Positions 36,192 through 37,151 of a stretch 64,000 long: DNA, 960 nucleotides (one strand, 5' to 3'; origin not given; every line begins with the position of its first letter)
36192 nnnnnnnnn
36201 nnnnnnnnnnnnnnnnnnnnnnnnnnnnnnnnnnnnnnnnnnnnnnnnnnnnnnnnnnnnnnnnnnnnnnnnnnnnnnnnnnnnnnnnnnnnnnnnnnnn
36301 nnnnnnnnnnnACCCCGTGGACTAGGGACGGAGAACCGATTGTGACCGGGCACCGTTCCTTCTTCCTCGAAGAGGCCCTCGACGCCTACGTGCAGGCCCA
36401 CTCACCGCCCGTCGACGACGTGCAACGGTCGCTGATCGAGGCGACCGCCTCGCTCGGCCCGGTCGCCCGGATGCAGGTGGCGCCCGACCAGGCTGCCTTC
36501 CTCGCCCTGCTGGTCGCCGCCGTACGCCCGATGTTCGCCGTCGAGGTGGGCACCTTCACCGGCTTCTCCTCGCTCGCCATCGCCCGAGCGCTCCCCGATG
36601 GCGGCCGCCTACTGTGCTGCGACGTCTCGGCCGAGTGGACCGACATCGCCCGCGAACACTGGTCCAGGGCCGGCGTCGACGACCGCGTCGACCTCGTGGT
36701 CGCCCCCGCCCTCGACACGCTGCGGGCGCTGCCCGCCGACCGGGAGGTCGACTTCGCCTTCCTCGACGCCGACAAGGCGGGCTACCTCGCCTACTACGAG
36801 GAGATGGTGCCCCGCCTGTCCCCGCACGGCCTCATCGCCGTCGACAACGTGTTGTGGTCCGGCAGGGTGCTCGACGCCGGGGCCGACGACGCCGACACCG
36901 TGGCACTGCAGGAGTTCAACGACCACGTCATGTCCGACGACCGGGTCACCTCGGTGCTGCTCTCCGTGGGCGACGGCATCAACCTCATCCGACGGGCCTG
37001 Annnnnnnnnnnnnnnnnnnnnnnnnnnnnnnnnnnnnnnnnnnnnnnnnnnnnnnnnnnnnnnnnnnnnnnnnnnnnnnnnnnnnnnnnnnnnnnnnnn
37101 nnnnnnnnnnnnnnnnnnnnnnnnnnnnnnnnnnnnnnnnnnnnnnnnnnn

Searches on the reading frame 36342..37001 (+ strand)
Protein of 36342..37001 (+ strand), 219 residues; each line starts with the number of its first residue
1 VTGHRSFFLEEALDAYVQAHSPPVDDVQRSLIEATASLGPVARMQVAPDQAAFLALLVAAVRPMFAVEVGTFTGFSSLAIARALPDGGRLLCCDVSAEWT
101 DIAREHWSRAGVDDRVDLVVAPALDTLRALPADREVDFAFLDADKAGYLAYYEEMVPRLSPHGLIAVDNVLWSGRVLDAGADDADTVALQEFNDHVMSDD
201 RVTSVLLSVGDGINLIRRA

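Call 8: search_protein_families(library=pfam, proteins=[window:36342-37001:+], max_evalue=0.01)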
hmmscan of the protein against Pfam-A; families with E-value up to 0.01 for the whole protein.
window:36342-37001:+ (219 aa): 3 families
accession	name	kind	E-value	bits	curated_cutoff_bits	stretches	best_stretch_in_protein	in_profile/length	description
PF01596.23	Methyltransf_3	-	9e-54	182.3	22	1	27-218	10-203/204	O-methyltransferase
PF13578.12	Methyltransf_24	-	3.6e-18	66.8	26.3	1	67-170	1-105/105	Methyltransferase domain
PF13649.12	Methyltransf_25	-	2.8e-05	25.1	27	1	67-141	2-70/97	Methyltransferase domain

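Call 71: search_protein_families(library=ncbifam, proteins=[window:36342-37001:+], max_evalue=0.00001)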
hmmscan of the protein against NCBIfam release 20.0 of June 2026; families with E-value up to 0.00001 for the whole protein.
window:36342-37001:+ (219 aa): 0 families
